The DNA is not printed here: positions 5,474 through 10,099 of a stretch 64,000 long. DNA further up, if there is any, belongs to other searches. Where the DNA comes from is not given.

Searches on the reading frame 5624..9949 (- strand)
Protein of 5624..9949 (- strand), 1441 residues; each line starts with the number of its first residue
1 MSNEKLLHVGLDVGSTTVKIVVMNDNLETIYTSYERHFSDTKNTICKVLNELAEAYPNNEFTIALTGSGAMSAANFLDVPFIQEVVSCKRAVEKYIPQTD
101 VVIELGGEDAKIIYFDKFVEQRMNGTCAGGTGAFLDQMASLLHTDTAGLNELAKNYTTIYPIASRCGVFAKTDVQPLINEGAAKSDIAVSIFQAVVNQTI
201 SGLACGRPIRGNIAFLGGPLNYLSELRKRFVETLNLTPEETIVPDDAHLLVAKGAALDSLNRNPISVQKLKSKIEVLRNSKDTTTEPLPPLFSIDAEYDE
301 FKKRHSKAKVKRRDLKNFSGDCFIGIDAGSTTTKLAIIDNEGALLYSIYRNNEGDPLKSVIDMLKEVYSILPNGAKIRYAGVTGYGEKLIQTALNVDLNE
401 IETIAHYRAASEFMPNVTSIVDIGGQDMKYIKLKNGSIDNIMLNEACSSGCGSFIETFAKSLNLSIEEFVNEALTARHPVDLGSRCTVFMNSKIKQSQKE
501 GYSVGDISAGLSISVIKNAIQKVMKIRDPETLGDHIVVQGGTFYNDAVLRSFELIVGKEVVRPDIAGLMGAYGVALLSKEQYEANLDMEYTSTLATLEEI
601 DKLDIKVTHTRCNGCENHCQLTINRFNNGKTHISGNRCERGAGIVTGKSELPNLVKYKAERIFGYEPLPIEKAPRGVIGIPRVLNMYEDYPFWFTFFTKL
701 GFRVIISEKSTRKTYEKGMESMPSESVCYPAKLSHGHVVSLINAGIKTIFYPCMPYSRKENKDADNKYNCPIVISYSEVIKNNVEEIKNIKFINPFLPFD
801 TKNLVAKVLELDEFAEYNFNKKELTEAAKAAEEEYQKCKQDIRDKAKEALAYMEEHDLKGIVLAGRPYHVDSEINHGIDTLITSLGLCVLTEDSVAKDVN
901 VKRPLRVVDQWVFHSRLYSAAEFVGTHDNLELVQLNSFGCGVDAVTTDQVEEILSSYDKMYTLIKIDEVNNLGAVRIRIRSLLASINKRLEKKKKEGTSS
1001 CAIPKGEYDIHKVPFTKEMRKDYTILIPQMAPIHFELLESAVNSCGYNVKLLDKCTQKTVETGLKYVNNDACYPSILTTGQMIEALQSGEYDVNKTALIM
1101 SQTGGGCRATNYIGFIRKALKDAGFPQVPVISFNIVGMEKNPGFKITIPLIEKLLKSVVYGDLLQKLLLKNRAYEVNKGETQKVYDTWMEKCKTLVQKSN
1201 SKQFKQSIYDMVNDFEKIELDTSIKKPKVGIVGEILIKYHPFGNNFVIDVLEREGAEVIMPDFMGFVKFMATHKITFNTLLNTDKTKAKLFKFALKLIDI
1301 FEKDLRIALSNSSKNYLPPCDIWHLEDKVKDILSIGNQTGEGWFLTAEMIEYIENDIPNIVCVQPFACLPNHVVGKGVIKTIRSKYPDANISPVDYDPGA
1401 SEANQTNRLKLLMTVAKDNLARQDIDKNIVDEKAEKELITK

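Call 9: find_encoding_contigs(protein=window:5624-9949:-, flank=10000, max_places=6)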
Protein window:5624-9949:- (1441 aa): 3 contigs read that carry it; 2 places shown.
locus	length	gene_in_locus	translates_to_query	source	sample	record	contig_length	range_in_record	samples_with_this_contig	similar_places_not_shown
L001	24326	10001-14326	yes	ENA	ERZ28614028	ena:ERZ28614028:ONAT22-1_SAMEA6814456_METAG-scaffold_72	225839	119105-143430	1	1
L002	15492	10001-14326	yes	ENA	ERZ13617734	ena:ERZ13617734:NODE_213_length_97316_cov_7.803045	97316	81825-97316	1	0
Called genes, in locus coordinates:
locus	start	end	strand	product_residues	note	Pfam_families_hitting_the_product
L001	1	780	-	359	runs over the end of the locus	PF00005:ABC_tran, PF13304:AAA_21 (weak)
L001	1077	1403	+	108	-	PF13560:HTH_31 (weak), PF01381:HTH_3, PF12844:HTH_19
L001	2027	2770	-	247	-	-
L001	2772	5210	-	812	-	-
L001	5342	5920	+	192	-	PF07670:Gate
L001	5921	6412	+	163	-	PF07670:Gate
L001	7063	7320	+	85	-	PF04014:MazE_antitoxin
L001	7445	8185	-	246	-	PF00590:TP_methylase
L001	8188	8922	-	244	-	PF05175:MTS, PF02384:N6_Mtase (weak), PF07669:Eco57I (weak), PF01135:PCMT, PF02475:TRM5-TYW2_MTfase, PF06325:PrmA, PF13847:Methyltransf_31, PF13649:Methyltransf_25, +3 more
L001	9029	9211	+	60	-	-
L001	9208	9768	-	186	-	PF10646:Germane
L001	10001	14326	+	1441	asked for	PF01548:DEDD_Tnp_IS110 (faint), PF01869:BcrAD_BadFG, PF09989:DUF2229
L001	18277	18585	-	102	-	PF05016:ParE_toxin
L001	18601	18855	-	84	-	PF02604:PhdYeFM_antitox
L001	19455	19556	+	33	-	-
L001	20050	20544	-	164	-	PF14584:DUF4446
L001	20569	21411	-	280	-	PF02195:ParB_N, PF17762:HTH_ParB, PF23552:ParB_C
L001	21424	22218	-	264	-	PF00142:Fer4_NifH, PF01656:CbiA, PF02374:ArsA_ATPase, PF06564:CBP_BcsQ, PF09140:MipZ, PF10609:ParA, PF13614:AAA_31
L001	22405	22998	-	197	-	PF21680:GIDA_C_1st, PF13932:SAM_GIDA_C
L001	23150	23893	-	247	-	PF01134:GIDA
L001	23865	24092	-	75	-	PF01134:GIDA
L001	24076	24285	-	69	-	PF01134:GIDA, PF07992:Pyr_redox_2 (weak), PF12831:FAD_oxidored (weak)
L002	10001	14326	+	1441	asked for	PF01548:DEDD_Tnp_IS110 (faint), PF01869:BcrAD_BadFG, PF09989:DUF2229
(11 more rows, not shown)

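Call 22: find_homologous_proteins(query=L001:20569-21411:-, max_evalue=1e-40)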
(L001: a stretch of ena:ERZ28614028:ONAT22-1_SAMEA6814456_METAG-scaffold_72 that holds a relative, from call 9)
Query L001:20569-21411:- (280 aa): 7996 proteins with E <= 1e-40 among 8000 candidates; the best 120 are listed.
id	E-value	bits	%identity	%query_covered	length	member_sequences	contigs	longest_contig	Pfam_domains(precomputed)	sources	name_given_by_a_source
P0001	5.5e-170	581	100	100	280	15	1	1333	PF17762.9,PF23552.3,PF02195.27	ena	-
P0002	5.0e-158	542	91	100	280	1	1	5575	PF17762.9,PF23552.3,PF02195.27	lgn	-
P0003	8.6e-158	542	92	100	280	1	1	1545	PF17762.9,PF23552.3,PF02195.27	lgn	-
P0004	2.1e-156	537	91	100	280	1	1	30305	PF17762.9,PF23552.3,PF02195.27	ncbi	-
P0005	1.6e-155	534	89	100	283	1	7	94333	PF17762.9,PF23552.3,PF02195.27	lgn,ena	-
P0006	5.9e-155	532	90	100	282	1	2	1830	PF17762.9,PF23552.3,PF02195.27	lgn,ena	-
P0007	7.6e-155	532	89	100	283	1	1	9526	PF17762.9,PF23552.3,PF02195.27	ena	-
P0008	1.8e-154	531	92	100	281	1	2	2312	PF17762.9,PF23552.3,PF02195.27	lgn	-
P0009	1.9e-154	531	91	100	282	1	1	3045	PF17762.9,PF23552.3,PF02195.27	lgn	-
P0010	1.9e-154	531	89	100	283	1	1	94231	PF17762.9,PF23552.3,PF02195.27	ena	-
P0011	2.3e-154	530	89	100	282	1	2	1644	PF17762.9,PF23552.3,PF02195.27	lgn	-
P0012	3.1e-154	530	91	100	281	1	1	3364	PF17762.9,PF23552.3,PF02195.27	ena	-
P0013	6.8e-154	529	91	100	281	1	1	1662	PF17762.9,PF23552.3,PF02195.27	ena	-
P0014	1.1e-153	528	90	100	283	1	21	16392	PF17762.9,PF23552.3,PF02195.27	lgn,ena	-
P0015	4.0e-153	526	89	100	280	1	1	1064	PF17762.9,PF23552.3,PF02195.27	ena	-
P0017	6.6e-153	526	90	100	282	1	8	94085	PF17762.9,PF23552.3,PF02195.27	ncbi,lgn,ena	-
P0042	2.7e-145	501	85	100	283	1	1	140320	PF17762.9,PF23552.3,PF02195.27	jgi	-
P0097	1.7e-134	465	79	100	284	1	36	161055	PF17762.9,PF23552.3,PF02195.27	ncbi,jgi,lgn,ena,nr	ncbi:MAG: ParB/RepB/Spo0J family partition protein [Clostridia bacterium]|nr:ParB/RepB/Spo0J family 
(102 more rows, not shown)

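Call 23: find_encoding_contigs(protein=P0001, flank=10000, max_places=3)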
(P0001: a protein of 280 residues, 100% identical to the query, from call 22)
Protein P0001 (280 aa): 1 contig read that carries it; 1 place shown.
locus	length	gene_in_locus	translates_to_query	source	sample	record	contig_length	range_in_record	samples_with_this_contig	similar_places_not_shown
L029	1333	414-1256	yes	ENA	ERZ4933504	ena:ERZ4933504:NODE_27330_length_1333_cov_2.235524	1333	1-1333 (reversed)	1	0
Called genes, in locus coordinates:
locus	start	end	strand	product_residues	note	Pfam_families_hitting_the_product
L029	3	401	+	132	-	?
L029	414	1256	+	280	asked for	PF02195:ParB_N, PF17762:HTH_ParB, PF23552:ParB_C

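Call 24: find_encoding_contigs(protein=P0017, flank=10000, max_places=2)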
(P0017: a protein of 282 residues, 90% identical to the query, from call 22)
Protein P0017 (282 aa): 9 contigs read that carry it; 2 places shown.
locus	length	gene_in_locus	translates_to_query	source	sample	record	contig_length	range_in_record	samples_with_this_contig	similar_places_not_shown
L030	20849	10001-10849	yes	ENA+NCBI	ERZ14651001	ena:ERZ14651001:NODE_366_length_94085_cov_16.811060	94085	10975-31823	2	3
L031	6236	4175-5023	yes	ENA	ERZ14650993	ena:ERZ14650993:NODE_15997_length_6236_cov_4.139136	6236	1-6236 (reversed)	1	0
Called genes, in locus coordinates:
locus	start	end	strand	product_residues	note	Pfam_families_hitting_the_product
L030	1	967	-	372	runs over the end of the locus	PF00712:DNA_pol3_beta, PF02767:DNA_pol3_beta_2, PF02768:DNA_pol3_beta_3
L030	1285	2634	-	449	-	PF00308:Bac_DnaA, PF01695:IstB_IS21 (weak), PF13173:AAA_14 (weak), PF00004:AAA (weak), PF08299:Bac_DnaA_C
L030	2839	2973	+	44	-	PF00468:Ribosomal_L34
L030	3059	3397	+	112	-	PF00825:Ribonuclease_P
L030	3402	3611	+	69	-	PF01809:YidD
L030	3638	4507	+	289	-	PF02096:60KD_IMP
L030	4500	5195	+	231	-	PF14804:Jag_N, PF13083:KH_KhpA-B, PF01424:R3H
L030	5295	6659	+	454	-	PF10396:TrmE_N, PF00350:Dynamin_N (faint), PF12631:MnmE_helical, PF00009:GTP_EFTU (weak), PF00071:Ras (weak), PF01926:MMR_HSR1, PF02421:FeoB_N, PF04548:AIG1 (weak)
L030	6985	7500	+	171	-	PF01134:GIDA, PF07992:Pyr_redox_2 (weak)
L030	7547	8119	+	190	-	PF01134:GIDA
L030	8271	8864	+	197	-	PF21680:GIDA_C_1st, PF13932:SAM_GIDA_C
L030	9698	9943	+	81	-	-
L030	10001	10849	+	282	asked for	PF02195:ParB_N, PF17762:HTH_ParB, PF23552:ParB_C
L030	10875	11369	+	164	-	PF14584:DUF4446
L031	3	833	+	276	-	?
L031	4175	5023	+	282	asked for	PF02195:ParB_N, PF17762:HTH_ParB, PF23552:ParB_C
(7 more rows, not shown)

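Call 31: find_encoding_contigs(protein=P0097, flank=10000, max_places=2)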
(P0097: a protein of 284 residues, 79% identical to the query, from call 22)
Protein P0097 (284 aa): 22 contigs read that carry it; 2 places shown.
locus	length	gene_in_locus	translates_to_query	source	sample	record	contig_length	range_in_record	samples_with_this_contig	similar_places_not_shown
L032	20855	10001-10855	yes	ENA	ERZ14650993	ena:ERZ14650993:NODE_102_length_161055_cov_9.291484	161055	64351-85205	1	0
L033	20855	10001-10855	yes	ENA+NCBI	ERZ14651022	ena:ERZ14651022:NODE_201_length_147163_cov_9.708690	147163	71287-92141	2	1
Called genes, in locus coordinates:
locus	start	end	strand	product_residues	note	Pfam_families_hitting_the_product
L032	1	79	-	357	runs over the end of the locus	PF02463:SMC_N, PF13175:AAA_15, PF13476:AAA_23 (weak)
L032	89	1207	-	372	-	PF00712:DNA_pol3_beta, PF02767:DNA_pol3_beta_2, PF02768:DNA_pol3_beta_3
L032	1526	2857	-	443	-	PF11638:DnaA_N (weak), PF01695:IstB_IS21, PF00308:Bac_DnaA, PF00004:AAA (weak), PF08299:Bac_DnaA_C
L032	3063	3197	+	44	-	PF00468:Ribosomal_L34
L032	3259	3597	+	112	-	PF00825:Ribonuclease_P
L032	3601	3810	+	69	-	PF01809:YidD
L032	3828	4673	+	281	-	PF02096:60KD_IMP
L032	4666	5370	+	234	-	PF14804:Jag_N, PF13083:KH_KhpA-B, PF01424:R3H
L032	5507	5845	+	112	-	PF10396:TrmE_N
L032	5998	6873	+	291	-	PF03193:RsgA_GTPase (faint), PF12631:MnmE_helical, PF00009:GTP_EFTU (weak), PF01926:MMR_HSR1, PF02421:FeoB_N, PF04548:AIG1 (faint), PF00350:Dynamin_N (faint)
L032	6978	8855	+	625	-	PF01134:GIDA, PF07992:Pyr_redox_2 (weak), PF12831:FAD_oxidored (weak), PF21680:GIDA_C_1st, PF13932:SAM_GIDA_C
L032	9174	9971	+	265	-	PF00142:Fer4_NifH, PF01656:CbiA, PF02374:ArsA_ATPase (weak), PF06564:CBP_BcsQ, PF07015:VirC1 (faint), PF09140:MipZ, PF10609:ParA, PF13614:AAA_31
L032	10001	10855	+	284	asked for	PF02195:ParB_N, PF17762:HTH_ParB, PF23552:ParB_C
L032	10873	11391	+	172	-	PF14584:DUF4446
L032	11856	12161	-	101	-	PF13828:DUF4190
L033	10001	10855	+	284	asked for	PF02195:ParB_N, PF17762:HTH_ParB, PF23552:ParB_C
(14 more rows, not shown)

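Call 32: find_encoding_contigs(protein=P0042, flank=10000, max_places=1)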
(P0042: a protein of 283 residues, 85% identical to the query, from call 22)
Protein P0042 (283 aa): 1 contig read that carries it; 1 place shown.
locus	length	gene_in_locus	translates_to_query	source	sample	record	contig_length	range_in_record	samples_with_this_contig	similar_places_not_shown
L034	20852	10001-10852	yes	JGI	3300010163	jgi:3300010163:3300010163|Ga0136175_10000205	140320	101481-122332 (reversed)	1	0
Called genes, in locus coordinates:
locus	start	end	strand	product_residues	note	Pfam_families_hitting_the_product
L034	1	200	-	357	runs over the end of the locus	PF02463:SMC_N, PF13175:AAA_15 (weak), PF13476:AAA_23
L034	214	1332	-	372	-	PF00712:DNA_pol3_beta, PF02767:DNA_pol3_beta_2, PF02768:DNA_pol3_beta_3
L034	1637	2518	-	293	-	PF00308:Bac_DnaA, PF08299:Bac_DnaA_C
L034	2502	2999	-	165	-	PF11638:DnaA_N (weak), PF00308:Bac_DnaA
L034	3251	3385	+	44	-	PF00468:Ribosomal_L34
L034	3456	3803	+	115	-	PF00825:Ribonuclease_P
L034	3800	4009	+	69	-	PF01809:YidD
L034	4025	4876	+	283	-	PF02096:60KD_IMP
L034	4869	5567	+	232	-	PF14804:Jag_N, PF13083:KH_KhpA-B, PF01424:R3H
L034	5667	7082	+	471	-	PF10396:TrmE_N, PF00350:Dynamin_N (faint), PF12631:MnmE_helical, PF00009:GTP_EFTU (weak), PF01926:MMR_HSR1, PF02421:FeoB_N, PF04548:AIG1 (weak)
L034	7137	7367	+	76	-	PF07992:Pyr_redox_2 (weak), PF01134:GIDA, PF12831:FAD_oxidored (weak)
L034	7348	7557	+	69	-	PF01134:GIDA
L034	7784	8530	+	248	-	PF01134:GIDA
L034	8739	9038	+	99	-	PF13932:SAM_GIDA_C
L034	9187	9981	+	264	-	PF00142:Fer4_NifH, PF01656:CbiA, PF02374:ArsA_ATPase, PF06564:CBP_BcsQ, PF09140:MipZ, PF10609:ParA, PF13614:AAA_31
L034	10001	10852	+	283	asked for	PF02195:ParB_N, PF17762:HTH_ParB, PF23552:ParB_C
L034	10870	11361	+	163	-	PF14584:DUF4446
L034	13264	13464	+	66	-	-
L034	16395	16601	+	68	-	-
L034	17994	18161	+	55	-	-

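Call 36: find_homologous_proteins(query=window:5624-9949:-, max_evalue=1e-100)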
Query window:5624-9949:- (1441 aa): 8000 proteins with E <= 1e-100 among 8000 candidates; the best 120 are listed.
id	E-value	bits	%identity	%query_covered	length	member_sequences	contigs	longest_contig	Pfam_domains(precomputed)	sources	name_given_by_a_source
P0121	0.0e+0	3274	100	100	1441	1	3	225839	PF01869.27,PF01548.24,PF09989.16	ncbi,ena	-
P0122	0.0e+0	3272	100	100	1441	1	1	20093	PF01869.27,PF01548.24,PF09989.16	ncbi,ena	-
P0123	0.0e+0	3271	100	100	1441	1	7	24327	PF01869.27,PF01548.24,PF09989.16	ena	-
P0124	0.0e+0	3270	100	100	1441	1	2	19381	PF01869.27,PF01548.24,PF09989.16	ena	-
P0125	0.0e+0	3268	100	100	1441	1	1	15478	PF01869.27,PF01548.24,PF09989.16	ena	-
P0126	0.0e+0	3268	100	100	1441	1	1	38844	PF01869.27,PF01548.24,PF09989.16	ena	-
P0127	0.0e+0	3268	100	100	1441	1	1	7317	PF01869.27,PF01548.24,PF09989.16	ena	-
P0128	0.0e+0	3268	100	100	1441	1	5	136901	PF01869.27,PF01548.24,PF09989.16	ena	-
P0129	0.0e+0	3267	100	100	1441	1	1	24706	PF01869.27,PF01548.24,PF09989.16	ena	-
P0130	0.0e+0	3266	100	100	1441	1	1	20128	PF01869.27,PF01548.24,PF09989.16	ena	-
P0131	0.0e+0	3265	100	100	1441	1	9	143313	PF01869.27,PF01548.24,PF09989.16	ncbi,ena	-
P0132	0.0e+0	3264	100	100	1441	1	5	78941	PF01869.27,PF01548.24,PF09989.16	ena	-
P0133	0.0e+0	3264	100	100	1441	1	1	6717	PF01869.27,PF01548.24,PF09989.16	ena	-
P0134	0.0e+0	3263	100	100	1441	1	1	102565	PF01869.27,PF01548.24,PF09989.16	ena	-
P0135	0.0e+0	3263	100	100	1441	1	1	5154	PF01869.27,PF01548.24,PF09989.16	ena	-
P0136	0.0e+0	3262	100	100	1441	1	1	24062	PF01869.27,PF01548.24,PF09989.16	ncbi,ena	-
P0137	0.0e+0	3255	100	100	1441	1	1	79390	PF01869.27,PF01548.24,PF09989.16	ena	-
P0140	0.0e+0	2991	92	99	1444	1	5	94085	PF01869.27,PF01548.24,PF09989.16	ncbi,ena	-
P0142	0.0e+0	2974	90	100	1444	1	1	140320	PF01869.27,PF01548.24,PF09989.16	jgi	-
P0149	0.0e+0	2943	90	99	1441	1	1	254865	PF01869.27,PF01548.24,PF09989.16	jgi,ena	-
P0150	0.0e+0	2941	89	100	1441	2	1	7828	PF01869.27,PF01548.24,PF09989.16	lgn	-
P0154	0.0e+0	2924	88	100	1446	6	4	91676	PF01869.27,PF01548.24,PF09989.16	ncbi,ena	-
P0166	0.0e+0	2713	82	99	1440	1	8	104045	PF01869.27,PF09989.16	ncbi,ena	-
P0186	0.0e+0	2701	82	98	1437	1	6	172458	PF01869.27,PF01548.24,PF09989.16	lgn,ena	-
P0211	0.0e+0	2673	81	98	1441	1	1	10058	PF01869.27,PF01548.24,PF09989.16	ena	-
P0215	0.0e+0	2670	81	98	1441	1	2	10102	PF01869.27,PF01548.24,PF09989.16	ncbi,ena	-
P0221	0.0e+0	2661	79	99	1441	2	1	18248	PF01869.27,PF01548.24,PF09989.16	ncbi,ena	-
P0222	0.0e+0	2661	80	100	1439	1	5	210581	PF01869.27,PF01548.24,PF09989.16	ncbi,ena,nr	ncbi:MAG: 2-hydroxyacyl-CoA dehydratase [Clostridia bacterium]|nr:2-hydroxyacyl-CoA dehydratase [Clo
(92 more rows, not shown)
